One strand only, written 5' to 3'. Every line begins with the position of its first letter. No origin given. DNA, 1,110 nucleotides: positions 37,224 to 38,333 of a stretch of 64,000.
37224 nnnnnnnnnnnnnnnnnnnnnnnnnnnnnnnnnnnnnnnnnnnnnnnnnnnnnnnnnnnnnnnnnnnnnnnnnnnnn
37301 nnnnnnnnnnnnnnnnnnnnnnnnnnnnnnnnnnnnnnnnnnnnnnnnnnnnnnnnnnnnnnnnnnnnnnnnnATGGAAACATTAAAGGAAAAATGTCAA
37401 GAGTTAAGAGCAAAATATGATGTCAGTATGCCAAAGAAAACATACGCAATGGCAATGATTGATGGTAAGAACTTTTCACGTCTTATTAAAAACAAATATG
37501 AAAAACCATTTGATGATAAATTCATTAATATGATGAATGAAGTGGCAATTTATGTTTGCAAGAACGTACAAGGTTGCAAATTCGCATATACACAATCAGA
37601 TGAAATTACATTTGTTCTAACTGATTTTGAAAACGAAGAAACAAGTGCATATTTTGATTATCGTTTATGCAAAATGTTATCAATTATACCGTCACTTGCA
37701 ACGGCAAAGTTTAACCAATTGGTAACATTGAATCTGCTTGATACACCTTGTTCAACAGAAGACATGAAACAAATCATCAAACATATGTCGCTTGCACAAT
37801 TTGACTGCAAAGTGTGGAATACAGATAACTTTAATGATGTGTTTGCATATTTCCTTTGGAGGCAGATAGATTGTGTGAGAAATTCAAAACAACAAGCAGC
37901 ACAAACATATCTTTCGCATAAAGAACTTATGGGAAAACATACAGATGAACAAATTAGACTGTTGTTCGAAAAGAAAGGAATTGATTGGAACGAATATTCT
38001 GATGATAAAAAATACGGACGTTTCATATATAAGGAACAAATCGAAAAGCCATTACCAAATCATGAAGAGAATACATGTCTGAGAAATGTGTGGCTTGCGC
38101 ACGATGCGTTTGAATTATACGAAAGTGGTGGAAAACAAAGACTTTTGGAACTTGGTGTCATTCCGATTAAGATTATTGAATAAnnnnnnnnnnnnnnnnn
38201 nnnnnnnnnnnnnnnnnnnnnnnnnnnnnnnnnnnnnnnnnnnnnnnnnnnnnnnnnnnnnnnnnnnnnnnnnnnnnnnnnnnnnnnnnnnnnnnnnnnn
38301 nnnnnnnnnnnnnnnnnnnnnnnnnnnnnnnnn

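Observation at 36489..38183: Thg1-like 3'-5' nucleotidyltransferase next to a RecB/Cas4-type nuclease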

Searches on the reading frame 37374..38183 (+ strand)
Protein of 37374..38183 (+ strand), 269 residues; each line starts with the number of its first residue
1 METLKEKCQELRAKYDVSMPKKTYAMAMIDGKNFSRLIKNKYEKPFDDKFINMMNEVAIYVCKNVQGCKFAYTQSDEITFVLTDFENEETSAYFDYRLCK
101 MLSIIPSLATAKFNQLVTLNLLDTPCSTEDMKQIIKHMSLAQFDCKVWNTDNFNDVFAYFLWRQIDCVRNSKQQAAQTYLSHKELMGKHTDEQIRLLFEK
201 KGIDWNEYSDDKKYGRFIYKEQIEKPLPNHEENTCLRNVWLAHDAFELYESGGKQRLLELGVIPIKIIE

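Call 3: search_protein_families(library=pfam, proteins=[window:37374-38183:+], max_evalue=0.1)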
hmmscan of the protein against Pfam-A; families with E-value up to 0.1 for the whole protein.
window:37374-38183:+ (269 aa): 4 families
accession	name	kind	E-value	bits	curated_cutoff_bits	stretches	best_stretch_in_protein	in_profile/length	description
PF04446.17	Thg1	-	2.5e-25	89.4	29.2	1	15-149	9-128/130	tRNAHis guanylyltransferase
PF14413.11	Thg1C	-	0.0019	18.8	26.3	1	157-226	4-83/116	Thg1 C terminal domain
PF18408.7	zf_Hakai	-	0.011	15.7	26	0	58-72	2-16/32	C2H2 Hakai zinc finger domain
PF03464.20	eRF1_2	-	0.036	14.8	27.1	1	3-65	16-77/133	eRF1 domain 2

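Call 4: search_protein_families(library=phrogs, proteins=[window:37374-38183:+], max_evalue=0.01)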
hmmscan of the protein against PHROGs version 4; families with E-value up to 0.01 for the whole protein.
window:37374-38183:+ (269 aa): 1 family
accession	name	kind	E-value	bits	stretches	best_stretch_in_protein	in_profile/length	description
phrog_4717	-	DNA, RNA and nucleotide metabolism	2.8e-56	192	1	9-244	10-223/250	tRNA-His guanylyltransferase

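Call 7: search_dna_similar(query=window:37374-38183:+, collection=phages, mode=protein, max_rows=30)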
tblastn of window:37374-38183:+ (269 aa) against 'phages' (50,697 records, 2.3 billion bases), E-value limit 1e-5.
Records with a match: 155; places in all: 156; records where one place covers at least 80% of the query: 74.
Best place of each record, by identity: <60% 155.
By first word of the organism name: Bacillus 44; Prevotella 15; Caulobacter 13; Mycobacterium 11; Erwinia 7; Brevundimonas 7; Vibrio 6; Aeromonas 6; Burkholderia 5; Yersinia 4; and 17 more.
By host as written in the record: - 17; Prevotella sp. 15; Bacillus cereus 14; Caulobacter vibrioides CB15 13; Mycobacterium smegmatis mc2 155 8; Brevundimonas pondensis LVF1 6; Bacillus sp. 5; Burkholderia cenocepacia 4; and 47 more.
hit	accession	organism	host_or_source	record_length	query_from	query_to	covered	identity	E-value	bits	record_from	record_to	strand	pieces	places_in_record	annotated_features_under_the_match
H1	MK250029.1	Prevotella phage Lak-C1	Prevotella sp.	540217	1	266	99%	47.4%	5e-77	259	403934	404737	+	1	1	record has no annotation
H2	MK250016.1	Prevotella phage Lak-A1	Prevotella sp.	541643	1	266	99%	47.0%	6e-77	259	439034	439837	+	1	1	record has no annotation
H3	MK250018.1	Prevotella phage Lak-A1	Prevotella sp.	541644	1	266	99%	47.0%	6e-77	259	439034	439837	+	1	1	record has no annotation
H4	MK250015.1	Prevotella phage Lak-A1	Prevotella sp.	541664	1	266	99%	47.0%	6e-77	259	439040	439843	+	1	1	record has no annotation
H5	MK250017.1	Prevotella phage Lak-A1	Prevotella sp.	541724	1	266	99%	47.0%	6e-77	259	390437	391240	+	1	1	record has no annotation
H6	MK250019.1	Prevotella phage Lak-A2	Prevotella sp.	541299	1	266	99%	46.7%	2e-76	257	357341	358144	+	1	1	record has no annotation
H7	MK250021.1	Prevotella phage Lak-B2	Prevotella sp.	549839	11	266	95%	45.8%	2e-72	246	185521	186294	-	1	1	record has no annotation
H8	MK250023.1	Prevotella phage Lak-B4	Prevotella sp.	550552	11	266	95%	45.8%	2e-72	246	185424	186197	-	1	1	record has no annotation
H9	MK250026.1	Prevotella phage Lak-B7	Prevotella sp.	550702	11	266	95%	45.8%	2e-72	246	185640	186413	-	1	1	record has no annotation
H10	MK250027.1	Prevotella phage Lak-B8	Prevotella sp.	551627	11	266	95%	45.8%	2e-72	246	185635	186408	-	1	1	record has no annotation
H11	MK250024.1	Prevotella phage Lak-B5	Prevotella sp.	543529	11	266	95%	45.4%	2e-71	243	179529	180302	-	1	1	record has no annotation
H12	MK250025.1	Prevotella phage Lak-B6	Prevotella sp.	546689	11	266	95%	45.4%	2e-71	243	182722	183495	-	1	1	record has no annotation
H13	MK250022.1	Prevotella phage Lak-B3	Prevotella sp.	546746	11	266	95%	45.4%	2e-71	243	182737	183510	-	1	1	record has no annotation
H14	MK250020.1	Prevotella phage Lak-B1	Prevotella sp.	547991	11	266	95%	45.4%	2e-71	243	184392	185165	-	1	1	record has no annotation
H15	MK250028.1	Prevotella phage Lak-B9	Prevotella sp.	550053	11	266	95%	45.4%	2e-71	243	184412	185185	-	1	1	record has no annotation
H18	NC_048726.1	Bacillus phage BSP38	Bacillus subtilis KCCM 12052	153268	7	240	87%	37.6%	3e-35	139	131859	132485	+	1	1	tRNA-His guanylyltransferase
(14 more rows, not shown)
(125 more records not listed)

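Call 9: search_solved_structures(query=window:37374-38183:+, max_evalue=0.01, show_alignments=3)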
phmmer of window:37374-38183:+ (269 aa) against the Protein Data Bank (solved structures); distinct sequences matched with E-value up to 0.01: 6.
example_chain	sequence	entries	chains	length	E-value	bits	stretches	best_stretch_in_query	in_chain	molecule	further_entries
4kgk_A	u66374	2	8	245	4.6e-28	101.4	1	2-225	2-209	Thg1-like uncharacterized protein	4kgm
3wbz_A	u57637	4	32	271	6.4e-10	42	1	17-221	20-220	Likely histidyl tRNA-specific guanylyltransferase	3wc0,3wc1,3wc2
5xox_A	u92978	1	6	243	6.9e-07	32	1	15-218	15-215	tRNA(His) guanylyltransferase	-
5axk_A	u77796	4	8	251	1.9e-06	30.6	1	28-170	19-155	tRNA(His)-5'-guanylyltransferase (Thg1) like protein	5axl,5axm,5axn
3otb_A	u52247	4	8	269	1.6e-05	27.6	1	24-84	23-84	tRNA(His) guanylyltransferase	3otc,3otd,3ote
7cv1_A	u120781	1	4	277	1.8e-05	27.4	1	24-84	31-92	Probable tRNA(His) guanylyltransferase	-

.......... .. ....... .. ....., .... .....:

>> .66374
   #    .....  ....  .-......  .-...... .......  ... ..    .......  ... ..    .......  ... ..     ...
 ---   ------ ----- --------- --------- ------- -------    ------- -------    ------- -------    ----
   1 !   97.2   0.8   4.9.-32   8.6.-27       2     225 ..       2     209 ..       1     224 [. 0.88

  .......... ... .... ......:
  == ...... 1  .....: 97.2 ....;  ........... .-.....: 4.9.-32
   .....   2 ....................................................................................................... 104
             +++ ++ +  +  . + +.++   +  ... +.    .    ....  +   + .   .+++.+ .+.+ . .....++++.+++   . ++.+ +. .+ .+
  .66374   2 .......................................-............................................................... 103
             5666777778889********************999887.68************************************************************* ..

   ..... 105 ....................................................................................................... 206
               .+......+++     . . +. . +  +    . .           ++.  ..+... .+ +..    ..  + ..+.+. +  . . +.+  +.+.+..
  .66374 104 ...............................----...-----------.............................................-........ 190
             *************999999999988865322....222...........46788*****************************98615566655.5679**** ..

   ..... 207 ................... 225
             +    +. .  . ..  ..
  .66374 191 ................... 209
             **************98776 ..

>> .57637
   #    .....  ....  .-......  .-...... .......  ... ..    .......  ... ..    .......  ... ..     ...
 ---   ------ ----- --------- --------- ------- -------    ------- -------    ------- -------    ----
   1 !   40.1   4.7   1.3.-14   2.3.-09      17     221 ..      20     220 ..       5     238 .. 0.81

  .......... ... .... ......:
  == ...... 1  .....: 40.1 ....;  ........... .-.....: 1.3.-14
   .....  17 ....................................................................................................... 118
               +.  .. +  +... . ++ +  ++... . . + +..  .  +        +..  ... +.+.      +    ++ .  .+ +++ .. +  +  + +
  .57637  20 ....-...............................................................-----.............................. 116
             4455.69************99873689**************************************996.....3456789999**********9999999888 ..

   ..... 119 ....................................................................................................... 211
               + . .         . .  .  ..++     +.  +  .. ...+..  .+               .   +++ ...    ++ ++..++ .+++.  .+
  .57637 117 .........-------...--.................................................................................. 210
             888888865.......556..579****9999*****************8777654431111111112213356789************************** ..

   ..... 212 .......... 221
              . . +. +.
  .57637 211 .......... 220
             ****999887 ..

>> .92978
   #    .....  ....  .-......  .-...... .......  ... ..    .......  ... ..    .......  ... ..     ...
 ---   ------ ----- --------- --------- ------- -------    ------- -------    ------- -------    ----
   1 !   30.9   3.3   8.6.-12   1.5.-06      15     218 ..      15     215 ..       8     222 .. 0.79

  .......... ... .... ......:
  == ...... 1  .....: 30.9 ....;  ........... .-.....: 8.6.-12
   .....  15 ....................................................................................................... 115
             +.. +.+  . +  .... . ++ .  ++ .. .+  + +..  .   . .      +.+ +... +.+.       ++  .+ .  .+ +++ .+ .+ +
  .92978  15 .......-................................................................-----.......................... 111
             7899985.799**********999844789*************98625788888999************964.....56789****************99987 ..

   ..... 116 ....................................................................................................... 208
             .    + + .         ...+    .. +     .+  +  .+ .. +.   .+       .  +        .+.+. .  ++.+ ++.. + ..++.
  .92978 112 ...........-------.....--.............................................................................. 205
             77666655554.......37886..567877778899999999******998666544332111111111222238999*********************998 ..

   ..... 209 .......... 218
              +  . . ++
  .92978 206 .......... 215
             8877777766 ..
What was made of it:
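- On TLP subgroup (bacterial/archaeal type) versus eukaryotic Thg1: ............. aligns with Candida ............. and BtTLP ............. (call 9). BtTLP E 4.6e-28 against Candida 6.4e-10 and human 1.6e-05 (call 9).
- The protein is TLP-type: after WRQIDC it reads VRNSKQQ like BtTLP (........), not the eukaryotic HINNLYN (call 9).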

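Call 14: find_homologous_proteins(query=window:37374-38183:+, max_evalue=1e-10)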
Query window:37374-38183:+ (269 aa): 1247 proteins with E <= 1e-10 among 1426 candidates; the best 120 are listed.
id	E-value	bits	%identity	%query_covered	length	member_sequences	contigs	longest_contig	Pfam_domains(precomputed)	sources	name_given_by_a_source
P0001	1.6e-177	606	98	100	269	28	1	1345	PF04446.18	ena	-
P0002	1.9e-166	570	92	100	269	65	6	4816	PF04446.18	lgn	-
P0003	2.1e-166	570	91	100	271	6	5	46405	PF04446.18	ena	-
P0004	2.5e-166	569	91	100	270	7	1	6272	PF04446.18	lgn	-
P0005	3.8e-166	569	92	100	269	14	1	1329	PF04446.18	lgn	-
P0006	4.5e-166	569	91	99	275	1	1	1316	PF04446.18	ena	-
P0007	4.6e-164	562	90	99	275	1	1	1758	PF04446.18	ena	-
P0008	2.1e-163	560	89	99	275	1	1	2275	PF04446.18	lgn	-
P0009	1.9e-159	547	88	100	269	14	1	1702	PF04446.18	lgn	-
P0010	3.2e-158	543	86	99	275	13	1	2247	PF04446.18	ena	-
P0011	4.0e-156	536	85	99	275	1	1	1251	PF04446.18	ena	-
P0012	2.2e-155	534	85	99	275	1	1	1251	PF04446.18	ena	-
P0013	6.7e-155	532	84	99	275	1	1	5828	PF04446.18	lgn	-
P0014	5.6e-154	529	83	100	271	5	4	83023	PF04446.18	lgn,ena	-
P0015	3.2e-153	527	85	100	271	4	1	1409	PF04446.18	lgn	-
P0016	4.7e-153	526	85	99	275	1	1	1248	PF04446.18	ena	-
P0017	7.1e-153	525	83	99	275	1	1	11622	PF04446.18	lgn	-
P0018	2.0e-151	521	83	100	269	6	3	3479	PF04446.18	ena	-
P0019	9.0e-151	518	85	100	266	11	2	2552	PF04446.18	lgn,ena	-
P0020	8.7e-150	515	85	100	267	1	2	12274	PF04446.18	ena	-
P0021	1.8e-148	511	82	100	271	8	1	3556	PF04446.18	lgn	-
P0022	3.5e-148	510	81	100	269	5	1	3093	PF04446.18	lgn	-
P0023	1.1e-147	508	83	100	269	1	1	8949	PF04446.18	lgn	-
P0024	9.1e-147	505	82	100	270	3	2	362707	PF04446.18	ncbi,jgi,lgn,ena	-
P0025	1.4e-145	501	81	100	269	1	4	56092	PF04446.18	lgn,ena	-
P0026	1.0e-144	499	80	99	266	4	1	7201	PF04446.18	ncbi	-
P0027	4.1e-142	490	79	99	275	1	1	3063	PF04446.18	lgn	-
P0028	1.4e-141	488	84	94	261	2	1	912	PF04446.18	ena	-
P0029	7.8e-141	486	80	99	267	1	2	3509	PF04446.18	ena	-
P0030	2.3e-138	478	76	100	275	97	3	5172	PF04446.18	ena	-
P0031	1.1e-137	476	80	100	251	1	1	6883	PF04446.18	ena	-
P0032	1.6e-137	475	75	100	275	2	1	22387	PF04446.18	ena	-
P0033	2.3e-137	475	76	100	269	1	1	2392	PF04446.18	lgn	-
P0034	2.3e-135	468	86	90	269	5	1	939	PF04446.18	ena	-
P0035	3.2e-134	464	77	98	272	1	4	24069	PF04446.18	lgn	-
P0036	2.5e-131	455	73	98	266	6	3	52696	PF04446.18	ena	-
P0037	1.9e-130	452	74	100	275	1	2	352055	PF04446.18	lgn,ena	-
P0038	2.9e-128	445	72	99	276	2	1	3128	PF04446.18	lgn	-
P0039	2.3e-127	442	71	99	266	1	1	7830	PF04446.18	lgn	-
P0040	1.4e-123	429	69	99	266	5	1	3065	PF04446.18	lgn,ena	-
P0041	4.0e-123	428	72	98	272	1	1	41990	PF04446.18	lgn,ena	-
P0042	4.5e-122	424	67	99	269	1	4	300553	PF04446.18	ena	-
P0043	3.6e-120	418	69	99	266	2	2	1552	PF04446.18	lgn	-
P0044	1.0e-118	413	69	98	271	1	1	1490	PF04446.18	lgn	-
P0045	1.8e-115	403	63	99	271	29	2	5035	PF04446.18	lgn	-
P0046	1.6e-113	396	63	99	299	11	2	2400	PF04446.18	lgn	-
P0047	1.3e-107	377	64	98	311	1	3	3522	PF04446.18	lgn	-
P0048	1.6e-107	377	62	98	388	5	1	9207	PF04446.18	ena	-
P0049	1.2e-106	374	65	97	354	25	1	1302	PF04446.18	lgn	-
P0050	9.8e-106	371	64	97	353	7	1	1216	PF04446.18,PF00550.32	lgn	-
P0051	2.3e-104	366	63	97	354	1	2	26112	PF04446.18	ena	-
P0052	2.3e-104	366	63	97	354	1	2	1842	PF04446.18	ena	-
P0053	3.0e-104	366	64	97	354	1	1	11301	PF04446.18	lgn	-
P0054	5.8e-104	365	94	64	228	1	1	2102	PF04446.18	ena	-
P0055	1.5e-103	364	62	98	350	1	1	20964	PF04446.18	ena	-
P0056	2.3e-103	363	63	98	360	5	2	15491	PF04446.18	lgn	-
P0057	3.4e-103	363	63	97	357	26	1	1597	PF04446.18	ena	-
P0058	4.2e-103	362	63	97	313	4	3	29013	PF04446.18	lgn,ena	-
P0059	2.3e-102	360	64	94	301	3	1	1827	PF04446.18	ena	-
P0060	2.7e-102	360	61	94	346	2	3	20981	PF04446.18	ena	-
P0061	1.1e-100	354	61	95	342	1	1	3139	PF04446.18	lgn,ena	-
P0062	2.5e-100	353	60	97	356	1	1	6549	PF04446.18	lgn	-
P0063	8.5e-100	351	62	99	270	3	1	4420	PF04446.18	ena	-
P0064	5.5e-99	349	60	97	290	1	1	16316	PF04446.18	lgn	-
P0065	6.6e-99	348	88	64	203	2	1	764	PF04446.18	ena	-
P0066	1.6e-98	347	61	97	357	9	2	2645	PF04446.18,PF00550.32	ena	-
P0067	1.6e-98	347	61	97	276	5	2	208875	PF04446.18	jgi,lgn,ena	-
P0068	4.0e-98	346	61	95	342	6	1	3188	PF04446.18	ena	-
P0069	6.9e-98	345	61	97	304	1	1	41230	PF04446.18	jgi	jgi:tRNA(His) 5'-end guanylyltransferase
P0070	3.3e-96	340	59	96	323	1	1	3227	PF04446.18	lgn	-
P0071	4.8e-96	339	59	98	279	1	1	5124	PF04446.18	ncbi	-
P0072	4.9e-95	336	59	97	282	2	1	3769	PF04446.18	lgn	-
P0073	1.6e-92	328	57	98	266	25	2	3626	PF04446.18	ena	-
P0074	3.0e-92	327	57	97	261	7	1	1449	PF04446.18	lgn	-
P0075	3.9e-91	323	55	98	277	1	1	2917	PF04446.18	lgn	-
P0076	5.5e-91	322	56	96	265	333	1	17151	PF04446.18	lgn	-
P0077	2.0e-90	321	55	96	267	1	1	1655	PF04446.18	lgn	-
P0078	2.0e-90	321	56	98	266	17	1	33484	PF04446.18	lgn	-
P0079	2.5e-90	320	56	98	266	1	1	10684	PF04446.18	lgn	-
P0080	5.1e-90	319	55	98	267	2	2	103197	PF04446.18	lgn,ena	-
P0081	1.4e-89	318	57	97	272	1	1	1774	PF04446.18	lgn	-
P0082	1.5e-89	318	54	99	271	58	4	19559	PF04446.18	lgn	-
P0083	2.4e-89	317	54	96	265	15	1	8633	PF04446.18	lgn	-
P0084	4.9e-89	316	56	98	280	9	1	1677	PF04446.18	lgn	-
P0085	1.6e-88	314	53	98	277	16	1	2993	PF04446.18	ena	-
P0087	7.4e-88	312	53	98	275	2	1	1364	PF04446.18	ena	-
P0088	1.0e-87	312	55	100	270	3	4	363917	PF04446.18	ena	-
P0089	1.2e-87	312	53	98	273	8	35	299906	PF04446.18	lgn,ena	-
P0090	1.3e-87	311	51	98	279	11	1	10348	PF04446.18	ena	-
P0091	2.7e-87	310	53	97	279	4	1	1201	PF04446.18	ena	-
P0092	3.7e-87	310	56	95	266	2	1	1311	PF04446.18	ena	-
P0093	4.6e-87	310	52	99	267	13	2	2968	PF04446.18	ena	-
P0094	6.6e-87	309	51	96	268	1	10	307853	PF04446.18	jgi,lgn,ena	jgi:tRNA(His) 5'-end guanylyltransferase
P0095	7.0e-87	309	55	98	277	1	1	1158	PF04446.18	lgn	-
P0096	7.9e-87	309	55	98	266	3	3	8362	PF04446.18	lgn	-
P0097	1.0e-86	308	54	98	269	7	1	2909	PF04446.18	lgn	-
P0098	1.4e-86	308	54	98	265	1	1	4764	PF04446.18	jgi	jgi:tRNA(His) 5'-end guanylyltransferase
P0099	1.7e-86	308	55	98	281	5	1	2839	PF04446.18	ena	-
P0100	3.0e-86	307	55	98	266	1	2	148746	PF04446.18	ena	-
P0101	5.3e-86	306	54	98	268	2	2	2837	PF04446.18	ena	-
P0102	6.1e-86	306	53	98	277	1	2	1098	PF04446.18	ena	-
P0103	7.1e-86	306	54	98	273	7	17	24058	PF04446.18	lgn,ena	-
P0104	7.7e-86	306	53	98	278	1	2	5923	PF04446.18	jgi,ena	-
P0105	8.9e-86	305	55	98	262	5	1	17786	PF04446.18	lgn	-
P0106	9.9e-86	305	52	98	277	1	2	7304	PF04446.18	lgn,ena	-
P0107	1.5e-85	305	53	98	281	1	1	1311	PF04446.18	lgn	-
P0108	1.9e-85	304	52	99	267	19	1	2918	PF04446.18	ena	-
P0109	2.1e-85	304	54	97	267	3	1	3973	PF04446.18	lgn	-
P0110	2.2e-85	304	51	99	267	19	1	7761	PF04446.18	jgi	jgi:tRNA(His) 5'-end guanylyltransferase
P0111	2.3e-85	304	54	98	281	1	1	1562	PF04446.18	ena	-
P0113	5.0e-85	303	51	98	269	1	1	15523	PF04446.18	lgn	-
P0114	6.8e-85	303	51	98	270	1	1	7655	PF04446.18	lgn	-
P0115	1.1e-84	302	53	99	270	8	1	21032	PF04446.18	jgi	jgi:tRNA(His) 5'-end guanylyltransferase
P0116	1.8e-84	301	54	98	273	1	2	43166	PF04446.18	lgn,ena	-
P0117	2.0e-84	301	52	98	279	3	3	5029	PF04446.18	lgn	-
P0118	2.1e-84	301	49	97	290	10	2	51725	PF04446.18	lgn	-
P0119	2.2e-84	301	52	96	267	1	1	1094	PF04446.18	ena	-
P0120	2.4e-84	301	53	98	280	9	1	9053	PF04446.18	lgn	-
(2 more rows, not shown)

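Call 15: find_encoding_contigs(protein=P0024, flank=6000, max_places=2)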
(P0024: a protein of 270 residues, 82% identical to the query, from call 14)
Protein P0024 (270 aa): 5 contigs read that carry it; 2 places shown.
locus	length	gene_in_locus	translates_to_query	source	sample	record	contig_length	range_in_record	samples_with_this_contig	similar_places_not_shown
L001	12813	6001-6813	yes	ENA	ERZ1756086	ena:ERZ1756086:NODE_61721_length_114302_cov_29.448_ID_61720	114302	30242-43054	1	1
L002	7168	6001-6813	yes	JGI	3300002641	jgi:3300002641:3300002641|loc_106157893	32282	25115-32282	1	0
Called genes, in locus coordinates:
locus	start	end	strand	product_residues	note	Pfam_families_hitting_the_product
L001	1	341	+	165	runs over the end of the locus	-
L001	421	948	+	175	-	-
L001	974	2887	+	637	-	PF01145:Band_7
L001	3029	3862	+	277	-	-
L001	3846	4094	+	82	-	PF20600:ExoX-like_C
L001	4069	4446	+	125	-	-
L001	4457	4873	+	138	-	-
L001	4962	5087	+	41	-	-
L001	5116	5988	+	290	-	-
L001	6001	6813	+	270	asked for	PF04446:Thg1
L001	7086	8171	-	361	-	-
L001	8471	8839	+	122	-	-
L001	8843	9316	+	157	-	-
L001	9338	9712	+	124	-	-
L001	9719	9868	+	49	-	-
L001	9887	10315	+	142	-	-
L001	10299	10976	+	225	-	PF00149:Metallophos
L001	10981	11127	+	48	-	-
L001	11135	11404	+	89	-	-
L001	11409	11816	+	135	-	-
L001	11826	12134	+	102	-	-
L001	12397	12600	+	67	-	-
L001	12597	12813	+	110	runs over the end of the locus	-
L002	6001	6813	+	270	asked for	PF04446:Thg1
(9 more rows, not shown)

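Call 16: find_encoding_contigs(protein=P0042, flank=6000, max_places=2)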
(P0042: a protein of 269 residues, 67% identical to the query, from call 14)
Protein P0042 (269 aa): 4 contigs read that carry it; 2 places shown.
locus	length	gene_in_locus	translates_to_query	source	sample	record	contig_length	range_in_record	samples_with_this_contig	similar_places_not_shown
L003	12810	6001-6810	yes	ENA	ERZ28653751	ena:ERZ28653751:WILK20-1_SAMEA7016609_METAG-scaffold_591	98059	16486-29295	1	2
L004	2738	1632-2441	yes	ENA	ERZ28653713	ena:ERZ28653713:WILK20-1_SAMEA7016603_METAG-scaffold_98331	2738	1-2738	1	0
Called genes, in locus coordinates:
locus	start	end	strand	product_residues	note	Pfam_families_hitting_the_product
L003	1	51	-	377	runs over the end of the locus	PF26809:Phage_T4_gp13 (faint)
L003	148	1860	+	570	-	PF00580:UvrD-helicase, PF04851:ResIII (weak), PF13245:AAA_19, PF13401:AAA_22 (faint), PF13604:AAA_30 (weak), PF01443:Viral_helicase1 (faint), PF13361:UvrD_C, PF13538:UvrD_C_2, +1 more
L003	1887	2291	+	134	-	PF03544:TonB_C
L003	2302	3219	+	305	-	-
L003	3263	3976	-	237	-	-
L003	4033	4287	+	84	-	-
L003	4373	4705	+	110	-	PF07659:DUF1599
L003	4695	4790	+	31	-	-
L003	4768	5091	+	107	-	-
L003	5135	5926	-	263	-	-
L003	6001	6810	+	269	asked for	PF04446:Thg1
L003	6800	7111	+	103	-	-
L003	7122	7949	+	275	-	PF01370:Epimerase, PF02719:Polysacc_synt_2, PF04321:RmlD_sub_bind (faint), PF16363:GDP_Man_Dehyd, PF01073:3Beta_HSD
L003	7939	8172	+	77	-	-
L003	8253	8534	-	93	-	-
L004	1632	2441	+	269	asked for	PF04446:Thg1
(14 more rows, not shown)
